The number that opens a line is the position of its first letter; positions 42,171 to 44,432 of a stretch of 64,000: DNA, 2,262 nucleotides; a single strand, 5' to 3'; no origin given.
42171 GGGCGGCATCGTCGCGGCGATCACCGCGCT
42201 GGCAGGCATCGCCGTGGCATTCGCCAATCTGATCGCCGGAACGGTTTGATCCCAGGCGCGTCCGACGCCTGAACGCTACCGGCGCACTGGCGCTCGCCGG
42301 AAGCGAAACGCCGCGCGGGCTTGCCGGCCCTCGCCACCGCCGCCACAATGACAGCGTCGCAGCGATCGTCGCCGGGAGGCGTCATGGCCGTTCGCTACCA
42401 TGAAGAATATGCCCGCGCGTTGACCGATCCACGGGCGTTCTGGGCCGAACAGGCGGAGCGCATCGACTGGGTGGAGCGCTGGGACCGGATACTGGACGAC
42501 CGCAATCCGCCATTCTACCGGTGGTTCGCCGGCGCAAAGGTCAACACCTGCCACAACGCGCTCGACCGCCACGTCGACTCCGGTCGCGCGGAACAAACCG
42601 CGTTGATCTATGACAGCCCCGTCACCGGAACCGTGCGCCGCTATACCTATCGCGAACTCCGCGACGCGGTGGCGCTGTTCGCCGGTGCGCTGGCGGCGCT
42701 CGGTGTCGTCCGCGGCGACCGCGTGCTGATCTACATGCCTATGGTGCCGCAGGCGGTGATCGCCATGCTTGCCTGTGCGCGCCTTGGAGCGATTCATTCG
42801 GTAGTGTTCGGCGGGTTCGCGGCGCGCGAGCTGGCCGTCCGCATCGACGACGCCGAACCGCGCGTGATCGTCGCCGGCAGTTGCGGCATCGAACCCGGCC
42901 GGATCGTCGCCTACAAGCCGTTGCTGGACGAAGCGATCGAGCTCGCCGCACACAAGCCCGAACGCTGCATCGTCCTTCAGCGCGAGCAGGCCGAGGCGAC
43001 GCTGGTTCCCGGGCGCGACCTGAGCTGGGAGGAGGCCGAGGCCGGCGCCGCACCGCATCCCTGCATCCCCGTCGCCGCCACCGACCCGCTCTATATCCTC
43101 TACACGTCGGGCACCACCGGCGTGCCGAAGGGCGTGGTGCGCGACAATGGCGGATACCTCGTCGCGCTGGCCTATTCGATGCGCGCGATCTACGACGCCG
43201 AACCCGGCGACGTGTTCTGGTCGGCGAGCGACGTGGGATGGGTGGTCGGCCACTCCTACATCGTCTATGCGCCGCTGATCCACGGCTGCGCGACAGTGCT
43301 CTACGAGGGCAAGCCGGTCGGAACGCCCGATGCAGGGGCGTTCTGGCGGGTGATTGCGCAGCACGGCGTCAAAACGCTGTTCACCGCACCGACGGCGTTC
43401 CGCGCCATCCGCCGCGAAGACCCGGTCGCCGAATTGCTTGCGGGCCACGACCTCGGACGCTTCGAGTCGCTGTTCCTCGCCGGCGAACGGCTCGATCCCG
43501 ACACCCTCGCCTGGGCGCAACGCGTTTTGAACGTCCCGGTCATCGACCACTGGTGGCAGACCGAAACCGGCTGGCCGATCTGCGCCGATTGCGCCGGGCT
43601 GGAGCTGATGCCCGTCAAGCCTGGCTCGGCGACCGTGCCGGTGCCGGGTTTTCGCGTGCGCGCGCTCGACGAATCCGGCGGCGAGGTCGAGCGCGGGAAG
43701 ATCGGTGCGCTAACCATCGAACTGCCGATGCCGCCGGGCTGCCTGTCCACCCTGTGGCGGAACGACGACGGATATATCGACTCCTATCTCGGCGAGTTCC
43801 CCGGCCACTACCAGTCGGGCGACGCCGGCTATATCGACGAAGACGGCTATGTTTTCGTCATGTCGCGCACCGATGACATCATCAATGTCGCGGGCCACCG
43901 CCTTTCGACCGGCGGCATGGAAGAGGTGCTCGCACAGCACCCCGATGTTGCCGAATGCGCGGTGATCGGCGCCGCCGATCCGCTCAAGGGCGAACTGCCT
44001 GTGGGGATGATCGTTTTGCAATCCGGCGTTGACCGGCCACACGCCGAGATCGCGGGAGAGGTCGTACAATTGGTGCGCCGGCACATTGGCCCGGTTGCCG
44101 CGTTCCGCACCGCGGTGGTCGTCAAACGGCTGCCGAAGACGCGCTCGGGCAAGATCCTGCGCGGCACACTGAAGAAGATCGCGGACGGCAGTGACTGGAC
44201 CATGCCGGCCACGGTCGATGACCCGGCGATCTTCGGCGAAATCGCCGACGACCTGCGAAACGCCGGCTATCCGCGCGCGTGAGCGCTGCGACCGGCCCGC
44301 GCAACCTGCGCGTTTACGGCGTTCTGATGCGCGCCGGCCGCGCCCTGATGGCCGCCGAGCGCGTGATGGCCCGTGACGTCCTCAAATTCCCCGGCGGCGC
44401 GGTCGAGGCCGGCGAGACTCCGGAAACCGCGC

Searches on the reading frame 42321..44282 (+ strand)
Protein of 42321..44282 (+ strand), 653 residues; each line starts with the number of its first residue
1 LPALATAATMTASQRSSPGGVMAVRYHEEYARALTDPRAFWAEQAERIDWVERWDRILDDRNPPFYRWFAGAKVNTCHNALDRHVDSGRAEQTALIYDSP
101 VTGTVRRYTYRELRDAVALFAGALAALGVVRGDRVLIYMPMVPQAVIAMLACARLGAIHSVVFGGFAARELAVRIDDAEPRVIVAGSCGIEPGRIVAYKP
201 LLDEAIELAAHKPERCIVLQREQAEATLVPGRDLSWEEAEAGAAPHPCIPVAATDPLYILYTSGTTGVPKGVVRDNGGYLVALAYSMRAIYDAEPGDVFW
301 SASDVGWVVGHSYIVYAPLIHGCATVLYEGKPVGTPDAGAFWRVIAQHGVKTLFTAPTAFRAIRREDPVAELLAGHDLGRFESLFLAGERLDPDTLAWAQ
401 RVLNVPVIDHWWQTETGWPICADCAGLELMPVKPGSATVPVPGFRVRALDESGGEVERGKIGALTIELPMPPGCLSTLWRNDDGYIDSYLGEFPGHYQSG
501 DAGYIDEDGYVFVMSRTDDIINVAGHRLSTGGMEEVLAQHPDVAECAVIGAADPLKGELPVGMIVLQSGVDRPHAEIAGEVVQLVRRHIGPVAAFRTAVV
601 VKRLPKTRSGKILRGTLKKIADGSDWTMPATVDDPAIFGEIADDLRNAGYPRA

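Call 5: search_protein_families(library=pfam, proteins=[window:42321-44282:+], max_evalue=0.01)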
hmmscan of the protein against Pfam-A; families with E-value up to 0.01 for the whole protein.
window:42321-44282:+ (653 aa): 3 families
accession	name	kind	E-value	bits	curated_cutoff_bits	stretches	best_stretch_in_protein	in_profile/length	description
PF00501.34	AMP-binding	-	6.8e-77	259.3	29.9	1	88-467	7-375/384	AMP-binding enzyme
PF13193.12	AMP-binding_C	-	5.7e-25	88.5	24.5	1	533-611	2-76/76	AMP-binding enzyme C-terminal domain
PF16177.11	ACAS_N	-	6.8e-22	77.5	27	1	26-80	1-55/55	Acetyl-coenzyme A synthetase N-terminus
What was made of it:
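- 42321..44282 (+): Propionate/acetate-CoA ligase gene (prpE-like). First gene of the operon; context only. PF00501, PF13193 and PF16177 (call 5).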

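Call 47: search_protein_families(library=ncbifam, proteins=[window:42321-44282:+], max_evalue=0.01)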
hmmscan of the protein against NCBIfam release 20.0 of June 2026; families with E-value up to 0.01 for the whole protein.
window:42321-44282:+ (653 aa): 103 families (the best 25 are shown)
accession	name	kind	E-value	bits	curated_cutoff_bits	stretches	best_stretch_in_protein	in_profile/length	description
NF007815.0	PRK10524.1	equivalog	2.4e-225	749.8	955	1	25-645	3-627/629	propionate--CoA ligase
TIGR02316.1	propion_prpE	equivalog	4.8e-217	722.5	827.4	1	25-644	2-625/628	propionate--CoA ligase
NF001208.0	PRK00174.1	subfamily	3.1e-191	637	657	1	23-645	26-645/649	acetate--CoA ligase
TIGR02188.1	Ac_CoA_lig_AcsA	equivalog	7.4e-189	629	724.95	1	25-642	6-627/629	acetate--CoA ligase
NF003313.0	PRK04319.1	equivalog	5.1e-105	351.9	729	1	67-619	36-559/574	acetate--CoA ligase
NF002937.0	PRK03584.1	subfamily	1.7e-84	284.2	639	1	21-640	33-647/657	acetoacetate--CoA ligase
TIGR01217.1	ac_ac_CoA_syn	equivalog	3.6e-67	227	520.9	1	22-635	33-638/652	acetoacetate--CoA ligase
NF004837.0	PRK06187.1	subfamily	2e-59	201.3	476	1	102-620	28-521/531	long-chain-fatty-acid--CoA ligase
NF047394.1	AcylCoAsynMbcS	equivalog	2.5e-54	184.8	850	1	81-619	18-518/525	acyl-CoA synthetase MbcS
TIGR02262.1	benz_CoA_lig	subfamily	3.9e-50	171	375.25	1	74-618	3-506/508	benzoate-CoA ligase family protein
NF006182.0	PRK08316.1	subfamily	4.5e-47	160.7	663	1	79-619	15-515/523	fatty acyl-CoA synthetase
NF053567.1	HBDA_AROS1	equivalog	3.5e-45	154.4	1000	1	74-619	12-517/523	3-hydroxybenzoate--CoA ligase HbdA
NF005714.0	PRK07529.1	subfamily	4.8e-44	150.7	632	1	89-620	43-575/640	acyl-CoA synthetase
NF004822.0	PRK06178.1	equivalog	7.9e-44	150.2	782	2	106-353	61-307/571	acyl-CoA synthetase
NF005857.1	PRK07786.1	exception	8.2e-44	149.9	733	1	79-618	13-509/513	fatty-acid--CoA ligase FadD5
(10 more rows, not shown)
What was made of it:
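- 42321..44282 (+): NF007815 at E 2e-225 but below its cut-off (call 47).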
